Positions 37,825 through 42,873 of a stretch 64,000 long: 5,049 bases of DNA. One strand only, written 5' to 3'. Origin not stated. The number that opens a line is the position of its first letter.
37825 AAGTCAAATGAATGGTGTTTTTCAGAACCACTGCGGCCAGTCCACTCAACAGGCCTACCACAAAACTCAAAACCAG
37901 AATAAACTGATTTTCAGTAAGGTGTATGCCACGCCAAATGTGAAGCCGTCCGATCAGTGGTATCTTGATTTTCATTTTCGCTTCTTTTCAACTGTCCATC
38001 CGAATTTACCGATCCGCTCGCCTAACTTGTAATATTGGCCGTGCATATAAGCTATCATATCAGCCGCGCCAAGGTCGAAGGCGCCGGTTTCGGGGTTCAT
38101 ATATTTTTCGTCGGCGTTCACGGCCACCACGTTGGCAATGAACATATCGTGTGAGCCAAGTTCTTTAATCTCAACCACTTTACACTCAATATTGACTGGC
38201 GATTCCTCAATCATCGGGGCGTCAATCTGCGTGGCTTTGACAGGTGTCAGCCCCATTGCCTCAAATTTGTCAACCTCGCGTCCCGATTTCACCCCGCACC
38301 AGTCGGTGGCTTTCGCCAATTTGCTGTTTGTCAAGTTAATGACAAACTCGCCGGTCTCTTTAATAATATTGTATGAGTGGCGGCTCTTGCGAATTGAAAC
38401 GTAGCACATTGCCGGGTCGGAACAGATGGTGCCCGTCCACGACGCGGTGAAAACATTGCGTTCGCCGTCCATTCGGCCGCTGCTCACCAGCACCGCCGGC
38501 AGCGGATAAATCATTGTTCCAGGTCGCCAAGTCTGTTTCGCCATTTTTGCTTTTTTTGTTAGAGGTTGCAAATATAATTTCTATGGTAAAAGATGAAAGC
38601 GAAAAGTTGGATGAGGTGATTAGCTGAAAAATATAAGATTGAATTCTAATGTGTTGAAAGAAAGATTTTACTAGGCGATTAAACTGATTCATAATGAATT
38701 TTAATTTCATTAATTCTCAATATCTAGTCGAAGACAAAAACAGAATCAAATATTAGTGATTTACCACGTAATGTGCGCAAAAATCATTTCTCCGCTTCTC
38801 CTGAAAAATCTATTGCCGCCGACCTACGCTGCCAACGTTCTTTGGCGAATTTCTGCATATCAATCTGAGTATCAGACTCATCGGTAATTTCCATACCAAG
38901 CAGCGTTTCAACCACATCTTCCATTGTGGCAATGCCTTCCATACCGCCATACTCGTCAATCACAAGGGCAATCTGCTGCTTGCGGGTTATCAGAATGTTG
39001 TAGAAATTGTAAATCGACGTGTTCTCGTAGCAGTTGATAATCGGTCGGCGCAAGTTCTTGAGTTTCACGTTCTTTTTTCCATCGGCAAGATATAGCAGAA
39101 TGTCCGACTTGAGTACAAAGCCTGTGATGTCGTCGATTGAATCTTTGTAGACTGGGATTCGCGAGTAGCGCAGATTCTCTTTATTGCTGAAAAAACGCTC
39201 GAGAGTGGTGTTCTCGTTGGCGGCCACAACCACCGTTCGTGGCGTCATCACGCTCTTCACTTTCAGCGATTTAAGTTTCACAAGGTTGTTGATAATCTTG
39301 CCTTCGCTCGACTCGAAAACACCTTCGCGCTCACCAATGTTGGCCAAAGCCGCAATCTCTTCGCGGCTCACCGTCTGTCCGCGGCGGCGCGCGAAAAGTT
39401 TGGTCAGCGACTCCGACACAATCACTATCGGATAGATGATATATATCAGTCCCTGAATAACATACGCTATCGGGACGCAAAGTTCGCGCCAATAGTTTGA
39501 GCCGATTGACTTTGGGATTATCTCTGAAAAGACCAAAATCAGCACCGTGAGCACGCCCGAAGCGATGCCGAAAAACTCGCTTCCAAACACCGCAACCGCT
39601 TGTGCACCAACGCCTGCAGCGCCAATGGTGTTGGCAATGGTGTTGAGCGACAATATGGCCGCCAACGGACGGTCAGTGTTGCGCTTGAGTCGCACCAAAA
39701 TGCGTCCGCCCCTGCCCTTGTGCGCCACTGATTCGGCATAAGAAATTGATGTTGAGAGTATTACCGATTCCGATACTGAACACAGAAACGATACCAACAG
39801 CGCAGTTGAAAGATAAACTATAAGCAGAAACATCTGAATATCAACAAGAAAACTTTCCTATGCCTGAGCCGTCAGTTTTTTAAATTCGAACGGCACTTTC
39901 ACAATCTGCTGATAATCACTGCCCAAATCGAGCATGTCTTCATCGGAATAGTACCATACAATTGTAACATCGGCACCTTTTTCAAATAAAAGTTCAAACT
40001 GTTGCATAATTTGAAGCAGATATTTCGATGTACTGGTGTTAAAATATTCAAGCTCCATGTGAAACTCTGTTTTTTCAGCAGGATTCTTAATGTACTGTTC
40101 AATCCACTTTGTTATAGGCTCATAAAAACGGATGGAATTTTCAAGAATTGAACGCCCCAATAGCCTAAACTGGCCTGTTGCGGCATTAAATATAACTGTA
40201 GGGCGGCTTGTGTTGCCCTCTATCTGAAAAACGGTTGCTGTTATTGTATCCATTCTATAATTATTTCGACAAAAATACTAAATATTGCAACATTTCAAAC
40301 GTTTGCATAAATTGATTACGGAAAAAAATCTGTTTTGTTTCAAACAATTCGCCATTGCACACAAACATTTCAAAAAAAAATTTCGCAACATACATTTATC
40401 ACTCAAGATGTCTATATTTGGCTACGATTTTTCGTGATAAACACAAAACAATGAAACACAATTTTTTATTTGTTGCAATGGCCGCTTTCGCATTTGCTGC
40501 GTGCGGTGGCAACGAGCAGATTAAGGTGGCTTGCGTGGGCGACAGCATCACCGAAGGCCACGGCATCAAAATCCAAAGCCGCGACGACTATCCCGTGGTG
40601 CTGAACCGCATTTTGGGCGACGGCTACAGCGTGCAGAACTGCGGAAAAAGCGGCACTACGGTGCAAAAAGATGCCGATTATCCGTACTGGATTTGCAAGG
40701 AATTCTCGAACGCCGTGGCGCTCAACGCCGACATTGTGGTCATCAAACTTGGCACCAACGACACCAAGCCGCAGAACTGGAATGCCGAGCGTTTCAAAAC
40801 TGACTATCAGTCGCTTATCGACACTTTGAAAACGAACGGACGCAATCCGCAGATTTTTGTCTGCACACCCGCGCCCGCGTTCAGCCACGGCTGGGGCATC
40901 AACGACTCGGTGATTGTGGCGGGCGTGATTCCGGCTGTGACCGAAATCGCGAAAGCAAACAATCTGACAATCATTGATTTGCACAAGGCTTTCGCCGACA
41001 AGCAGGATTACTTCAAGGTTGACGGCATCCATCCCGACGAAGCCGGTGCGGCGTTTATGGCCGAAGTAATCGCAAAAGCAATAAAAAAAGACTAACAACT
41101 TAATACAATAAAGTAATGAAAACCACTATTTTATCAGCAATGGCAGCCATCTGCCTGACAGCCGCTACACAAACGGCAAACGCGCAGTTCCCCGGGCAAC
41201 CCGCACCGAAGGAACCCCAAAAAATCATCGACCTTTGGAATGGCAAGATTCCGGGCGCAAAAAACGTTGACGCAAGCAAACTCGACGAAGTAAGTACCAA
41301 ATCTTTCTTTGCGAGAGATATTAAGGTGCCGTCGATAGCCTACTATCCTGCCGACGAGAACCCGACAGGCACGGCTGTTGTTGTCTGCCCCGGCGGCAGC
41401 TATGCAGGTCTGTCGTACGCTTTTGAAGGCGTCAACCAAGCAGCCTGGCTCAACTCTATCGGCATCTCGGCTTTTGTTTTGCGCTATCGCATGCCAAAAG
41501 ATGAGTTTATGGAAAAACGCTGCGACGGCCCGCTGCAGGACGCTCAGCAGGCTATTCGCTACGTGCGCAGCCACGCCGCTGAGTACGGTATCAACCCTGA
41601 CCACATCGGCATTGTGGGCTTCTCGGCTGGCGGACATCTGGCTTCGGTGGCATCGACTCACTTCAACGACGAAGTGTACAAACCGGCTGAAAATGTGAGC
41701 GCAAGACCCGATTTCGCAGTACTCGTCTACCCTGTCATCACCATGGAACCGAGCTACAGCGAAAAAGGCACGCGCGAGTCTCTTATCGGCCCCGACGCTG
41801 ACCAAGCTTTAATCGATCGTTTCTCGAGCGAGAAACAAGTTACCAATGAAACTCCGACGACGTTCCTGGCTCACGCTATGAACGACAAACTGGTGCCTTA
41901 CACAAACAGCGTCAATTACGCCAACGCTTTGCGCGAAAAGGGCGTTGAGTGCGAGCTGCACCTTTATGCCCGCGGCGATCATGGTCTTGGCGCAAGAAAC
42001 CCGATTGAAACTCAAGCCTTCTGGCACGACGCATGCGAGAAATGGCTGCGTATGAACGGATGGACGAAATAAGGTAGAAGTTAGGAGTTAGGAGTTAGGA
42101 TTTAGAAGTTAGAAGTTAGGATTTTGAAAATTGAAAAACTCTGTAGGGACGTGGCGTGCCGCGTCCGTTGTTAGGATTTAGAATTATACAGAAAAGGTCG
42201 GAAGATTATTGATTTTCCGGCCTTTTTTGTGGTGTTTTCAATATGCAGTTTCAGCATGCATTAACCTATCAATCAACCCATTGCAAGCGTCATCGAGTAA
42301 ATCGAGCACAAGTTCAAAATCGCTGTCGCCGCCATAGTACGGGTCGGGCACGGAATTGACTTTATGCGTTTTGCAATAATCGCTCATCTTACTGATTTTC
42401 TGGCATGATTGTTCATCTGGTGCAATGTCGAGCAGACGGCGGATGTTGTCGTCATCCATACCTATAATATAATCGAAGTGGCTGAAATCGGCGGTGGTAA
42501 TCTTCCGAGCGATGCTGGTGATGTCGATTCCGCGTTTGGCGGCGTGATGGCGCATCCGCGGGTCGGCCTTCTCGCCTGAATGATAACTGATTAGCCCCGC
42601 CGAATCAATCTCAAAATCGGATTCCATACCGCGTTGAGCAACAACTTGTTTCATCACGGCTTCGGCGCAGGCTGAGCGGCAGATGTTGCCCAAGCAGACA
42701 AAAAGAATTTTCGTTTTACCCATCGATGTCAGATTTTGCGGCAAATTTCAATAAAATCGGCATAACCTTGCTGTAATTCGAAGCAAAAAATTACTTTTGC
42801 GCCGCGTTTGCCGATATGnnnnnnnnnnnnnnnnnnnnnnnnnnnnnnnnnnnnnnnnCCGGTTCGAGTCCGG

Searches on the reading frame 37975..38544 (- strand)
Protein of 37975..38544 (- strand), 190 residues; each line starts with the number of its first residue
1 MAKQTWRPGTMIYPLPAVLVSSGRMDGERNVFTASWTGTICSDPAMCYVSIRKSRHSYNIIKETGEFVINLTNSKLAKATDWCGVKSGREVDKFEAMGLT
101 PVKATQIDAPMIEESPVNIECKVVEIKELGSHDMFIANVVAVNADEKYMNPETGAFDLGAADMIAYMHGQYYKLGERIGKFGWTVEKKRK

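Call 23: search_protein_families(library=ncbifam, proteins=[window:37975-38544:-], max_evalue=0.00001)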
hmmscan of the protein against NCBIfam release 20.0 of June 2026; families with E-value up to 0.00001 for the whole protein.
window:37975-38544:- (190 aa): 6 families
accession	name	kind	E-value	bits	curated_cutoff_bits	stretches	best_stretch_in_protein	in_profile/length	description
TIGR03615.1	RutF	equivalog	4.4e-12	46.3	254.75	1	26-146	25-141/156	NADH-dependent FMN reductase RutF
NF045630.1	monooxsub_HsaB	equivalog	1.6e-08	34.6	230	1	37-144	41-142/186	3-hydroxy-9,10-secoandrosta-1,3,5(10)-triene-9,17-dione monooxygenase reductase subunit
NF045919.1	HphnlacHdxRed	equivalog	4.6e-08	32.5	340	1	20-143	24-141/309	p-hydroxyphenylacetate 3-hydroxylase reductase component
TIGR02296.1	HpaC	equivalog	1.2e-06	28.7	205.95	1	32-146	26-138/154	4-hydroxyphenylacetate 3-monooxygenase, reductase component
NF045733.1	StyMonoxStyB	equivalog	3.3e-06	27.1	200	1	25-145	23-134/150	styrene monooxygenase NADH-dependent flavin reductase subunit StyB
NF042921.1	HpaC_Thermus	equivalog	7.8e-06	26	200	0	18-146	16-134/150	4-hydroxyphenylacetate 3-monooxygenase reductase subunit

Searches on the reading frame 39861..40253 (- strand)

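Call 23: search_protein_families(library=ncbifam, proteins=[window:39861-40253:-], max_evalue=0.00001)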
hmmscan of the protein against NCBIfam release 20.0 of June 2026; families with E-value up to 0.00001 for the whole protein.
window:39861-40253:- (131 aa): 1 family
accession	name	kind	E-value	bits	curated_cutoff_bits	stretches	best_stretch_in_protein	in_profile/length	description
NF038265.1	phos_prot_SiaC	equivalog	5.4e-21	74.9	150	1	9-124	3-120/122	biofilm regulation phosphoprotein SiaC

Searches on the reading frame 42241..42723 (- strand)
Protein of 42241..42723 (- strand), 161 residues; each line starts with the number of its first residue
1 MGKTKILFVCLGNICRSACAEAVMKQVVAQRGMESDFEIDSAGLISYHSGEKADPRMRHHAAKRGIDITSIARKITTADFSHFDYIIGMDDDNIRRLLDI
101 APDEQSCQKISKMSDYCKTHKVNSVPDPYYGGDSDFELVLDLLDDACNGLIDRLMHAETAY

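Call 23: search_protein_families(library=ncbifam, proteins=[window:42241-42723:-], max_evalue=0.00001)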
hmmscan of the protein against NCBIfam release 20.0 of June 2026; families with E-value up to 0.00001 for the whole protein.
window:42241-42723:- (161 aa): 2 families
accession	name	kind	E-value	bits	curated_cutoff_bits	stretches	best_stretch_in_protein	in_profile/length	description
NF007520.0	PRK10126.1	equivalog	5.9e-16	59.2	243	1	5-147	4-135/147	low molecular weight protein-tyrosine-phosphatase Wzb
NF008486.0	PRK11391.1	equivalog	1e-14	55.3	247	1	5-154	8-146/148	phosphotyrosine-protein phosphatase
